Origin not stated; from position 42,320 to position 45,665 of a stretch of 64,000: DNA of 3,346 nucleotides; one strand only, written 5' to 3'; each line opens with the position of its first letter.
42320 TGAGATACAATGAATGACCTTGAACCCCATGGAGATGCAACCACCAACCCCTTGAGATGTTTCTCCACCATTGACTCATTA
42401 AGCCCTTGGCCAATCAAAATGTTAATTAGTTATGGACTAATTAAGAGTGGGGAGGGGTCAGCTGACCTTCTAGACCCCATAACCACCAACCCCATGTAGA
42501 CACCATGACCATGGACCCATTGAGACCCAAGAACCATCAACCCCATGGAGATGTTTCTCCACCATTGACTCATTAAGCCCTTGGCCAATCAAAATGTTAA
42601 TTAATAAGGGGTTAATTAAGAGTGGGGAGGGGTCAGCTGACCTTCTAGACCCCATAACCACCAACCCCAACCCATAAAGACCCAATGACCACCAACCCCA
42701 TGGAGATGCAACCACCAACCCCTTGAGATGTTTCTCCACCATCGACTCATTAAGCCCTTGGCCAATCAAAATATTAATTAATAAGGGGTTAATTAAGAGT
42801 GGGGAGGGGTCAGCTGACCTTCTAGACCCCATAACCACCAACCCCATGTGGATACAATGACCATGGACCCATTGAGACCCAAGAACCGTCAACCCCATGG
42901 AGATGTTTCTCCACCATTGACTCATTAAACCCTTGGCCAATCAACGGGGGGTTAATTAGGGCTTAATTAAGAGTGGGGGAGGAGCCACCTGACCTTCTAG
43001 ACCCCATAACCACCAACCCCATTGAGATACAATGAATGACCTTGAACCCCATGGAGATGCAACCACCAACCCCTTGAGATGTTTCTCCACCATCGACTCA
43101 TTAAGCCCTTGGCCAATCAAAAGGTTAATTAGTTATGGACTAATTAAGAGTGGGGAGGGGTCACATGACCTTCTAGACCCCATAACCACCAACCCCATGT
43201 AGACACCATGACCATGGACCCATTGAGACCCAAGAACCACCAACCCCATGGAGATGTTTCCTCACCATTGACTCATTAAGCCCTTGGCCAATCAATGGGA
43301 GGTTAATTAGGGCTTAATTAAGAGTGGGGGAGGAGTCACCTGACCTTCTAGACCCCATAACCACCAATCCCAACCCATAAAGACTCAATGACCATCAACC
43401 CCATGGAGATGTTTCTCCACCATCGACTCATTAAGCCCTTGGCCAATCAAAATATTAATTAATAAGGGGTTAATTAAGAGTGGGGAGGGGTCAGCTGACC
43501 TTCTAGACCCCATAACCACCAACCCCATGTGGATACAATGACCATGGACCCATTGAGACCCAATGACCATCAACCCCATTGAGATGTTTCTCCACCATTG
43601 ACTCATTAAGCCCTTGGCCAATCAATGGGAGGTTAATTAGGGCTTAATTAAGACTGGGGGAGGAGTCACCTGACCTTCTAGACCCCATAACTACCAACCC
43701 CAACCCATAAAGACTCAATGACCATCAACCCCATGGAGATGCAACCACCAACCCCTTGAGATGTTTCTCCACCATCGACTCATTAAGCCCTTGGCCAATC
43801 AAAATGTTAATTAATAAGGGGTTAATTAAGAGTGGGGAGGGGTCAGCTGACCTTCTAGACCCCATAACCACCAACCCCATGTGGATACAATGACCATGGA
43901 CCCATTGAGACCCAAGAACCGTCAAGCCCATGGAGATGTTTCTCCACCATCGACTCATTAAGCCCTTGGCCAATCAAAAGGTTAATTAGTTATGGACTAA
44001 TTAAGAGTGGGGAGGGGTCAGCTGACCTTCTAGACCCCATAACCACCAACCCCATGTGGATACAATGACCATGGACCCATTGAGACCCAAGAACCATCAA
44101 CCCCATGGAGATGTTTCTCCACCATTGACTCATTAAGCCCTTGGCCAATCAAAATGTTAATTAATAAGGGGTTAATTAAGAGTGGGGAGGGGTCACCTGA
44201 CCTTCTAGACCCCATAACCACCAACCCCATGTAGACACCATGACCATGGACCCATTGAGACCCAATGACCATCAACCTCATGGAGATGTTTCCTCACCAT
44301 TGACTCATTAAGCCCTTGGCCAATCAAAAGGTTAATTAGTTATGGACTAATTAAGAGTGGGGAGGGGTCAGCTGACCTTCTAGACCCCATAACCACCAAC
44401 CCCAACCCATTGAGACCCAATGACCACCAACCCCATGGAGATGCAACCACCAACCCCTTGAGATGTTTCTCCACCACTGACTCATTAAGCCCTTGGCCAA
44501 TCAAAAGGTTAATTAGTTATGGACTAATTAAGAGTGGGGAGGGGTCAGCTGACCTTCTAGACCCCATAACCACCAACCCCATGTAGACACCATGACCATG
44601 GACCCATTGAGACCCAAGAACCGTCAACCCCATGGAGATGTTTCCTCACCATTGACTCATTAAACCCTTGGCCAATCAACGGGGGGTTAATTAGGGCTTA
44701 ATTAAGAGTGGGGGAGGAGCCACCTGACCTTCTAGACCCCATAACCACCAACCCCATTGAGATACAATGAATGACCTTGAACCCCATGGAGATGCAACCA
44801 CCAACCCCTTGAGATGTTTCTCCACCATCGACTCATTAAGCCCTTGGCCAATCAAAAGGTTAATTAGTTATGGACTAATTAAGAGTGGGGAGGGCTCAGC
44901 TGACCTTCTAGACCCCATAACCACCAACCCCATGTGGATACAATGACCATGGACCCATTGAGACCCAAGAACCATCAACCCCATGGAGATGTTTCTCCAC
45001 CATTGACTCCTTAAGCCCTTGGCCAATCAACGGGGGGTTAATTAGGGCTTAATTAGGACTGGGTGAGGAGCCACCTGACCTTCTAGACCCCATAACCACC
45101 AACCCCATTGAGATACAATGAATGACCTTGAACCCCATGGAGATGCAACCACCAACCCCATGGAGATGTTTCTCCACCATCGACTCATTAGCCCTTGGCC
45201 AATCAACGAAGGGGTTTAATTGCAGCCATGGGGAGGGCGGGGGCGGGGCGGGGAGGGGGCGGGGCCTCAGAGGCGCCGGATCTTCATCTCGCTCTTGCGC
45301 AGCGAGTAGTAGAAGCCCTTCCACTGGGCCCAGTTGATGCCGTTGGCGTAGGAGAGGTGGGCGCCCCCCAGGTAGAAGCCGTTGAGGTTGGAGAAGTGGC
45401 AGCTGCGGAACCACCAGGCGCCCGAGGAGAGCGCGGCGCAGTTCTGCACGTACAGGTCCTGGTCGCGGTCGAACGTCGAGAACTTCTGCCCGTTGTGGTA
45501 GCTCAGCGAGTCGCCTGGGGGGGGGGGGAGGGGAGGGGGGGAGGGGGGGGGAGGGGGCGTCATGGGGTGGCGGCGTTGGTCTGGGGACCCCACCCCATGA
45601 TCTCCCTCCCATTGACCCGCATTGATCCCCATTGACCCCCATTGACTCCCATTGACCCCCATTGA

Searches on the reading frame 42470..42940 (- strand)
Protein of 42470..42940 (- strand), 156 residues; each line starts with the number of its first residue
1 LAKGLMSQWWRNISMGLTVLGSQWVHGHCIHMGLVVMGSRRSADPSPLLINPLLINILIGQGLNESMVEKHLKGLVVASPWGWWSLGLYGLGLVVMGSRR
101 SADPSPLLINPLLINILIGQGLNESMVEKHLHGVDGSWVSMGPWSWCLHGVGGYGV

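Call 25: find_homologous_proteins(query=window:42470-42940:-, max_evalue=0.001)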
Query window:42470-42940:-: 468 candidates shared short words with the query, none scored E <= 0.001.

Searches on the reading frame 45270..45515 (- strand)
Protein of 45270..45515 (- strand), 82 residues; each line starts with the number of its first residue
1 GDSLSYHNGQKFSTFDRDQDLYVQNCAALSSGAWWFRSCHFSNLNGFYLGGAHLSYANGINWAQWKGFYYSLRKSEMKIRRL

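Call 20: search_protein_families(library=pfam, proteins=[window:45270-45515:-], max_evalue=0.1)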
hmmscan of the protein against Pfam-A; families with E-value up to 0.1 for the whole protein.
seq(82 aa): 1 family
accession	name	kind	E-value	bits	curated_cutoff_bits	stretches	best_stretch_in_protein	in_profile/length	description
PF00147.23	Fibrinogen_C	-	3.3e-28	99.5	22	1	2-80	141-219/221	Fibrinogen beta and gamma chains, C-terminal globular domain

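Call 21: search_solved_structures(query=window:45270-45515:-, show_alignments=1)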
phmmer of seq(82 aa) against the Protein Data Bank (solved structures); distinct sequences matched with E-value up to 0.001: 68 (the best 60 are shown).
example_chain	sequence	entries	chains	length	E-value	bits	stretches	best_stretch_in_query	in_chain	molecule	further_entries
7zmk_A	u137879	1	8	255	5e-49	167.4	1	1-81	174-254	Microfibril-associated glycoprotein 4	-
8un7_A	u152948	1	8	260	5.2e-49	167.3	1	1-81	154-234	Microfibril-associated glycoprotein 4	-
4r9j_G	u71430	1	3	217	3.3e-29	104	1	1-80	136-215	Ficolin-2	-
4r9t_B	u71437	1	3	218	3.4e-29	104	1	1-80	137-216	Ficolin-2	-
4nyt_C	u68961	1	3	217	5.2e-29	103.4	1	1-80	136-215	Ficolin-2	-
2j0g_A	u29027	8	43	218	5.3e-29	103.4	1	1-80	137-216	FICOLIN-2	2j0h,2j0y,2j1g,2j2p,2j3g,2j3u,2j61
2j61_A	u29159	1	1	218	5.3e-29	103.4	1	1-80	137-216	FICOLIN-2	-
2j3f_A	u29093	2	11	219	5.3e-29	103.4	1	1-80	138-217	FICOLIN-2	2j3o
4m7f_A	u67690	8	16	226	6.9e-29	103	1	1-80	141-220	Fibrinogen C domain-containing protein 1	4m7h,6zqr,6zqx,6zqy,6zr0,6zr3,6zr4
2j3f_D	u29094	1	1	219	2.1e-28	101.5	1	1-80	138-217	FICOLIN-2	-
1jc9_A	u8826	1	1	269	8e-27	96.4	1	1-80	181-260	techylectin-5A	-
2jhh_C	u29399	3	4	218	1.1e-25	92.8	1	1-80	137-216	FICOLIN-1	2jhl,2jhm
2jhi_F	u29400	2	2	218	1.1e-25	92.8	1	1-80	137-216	FICOLIN-1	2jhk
2d39_A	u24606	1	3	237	1.3e-25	92.5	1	1-80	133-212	Ficolin-1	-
2wnp_F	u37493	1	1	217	3.5e-25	91.2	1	1-80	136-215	FICOLIN-1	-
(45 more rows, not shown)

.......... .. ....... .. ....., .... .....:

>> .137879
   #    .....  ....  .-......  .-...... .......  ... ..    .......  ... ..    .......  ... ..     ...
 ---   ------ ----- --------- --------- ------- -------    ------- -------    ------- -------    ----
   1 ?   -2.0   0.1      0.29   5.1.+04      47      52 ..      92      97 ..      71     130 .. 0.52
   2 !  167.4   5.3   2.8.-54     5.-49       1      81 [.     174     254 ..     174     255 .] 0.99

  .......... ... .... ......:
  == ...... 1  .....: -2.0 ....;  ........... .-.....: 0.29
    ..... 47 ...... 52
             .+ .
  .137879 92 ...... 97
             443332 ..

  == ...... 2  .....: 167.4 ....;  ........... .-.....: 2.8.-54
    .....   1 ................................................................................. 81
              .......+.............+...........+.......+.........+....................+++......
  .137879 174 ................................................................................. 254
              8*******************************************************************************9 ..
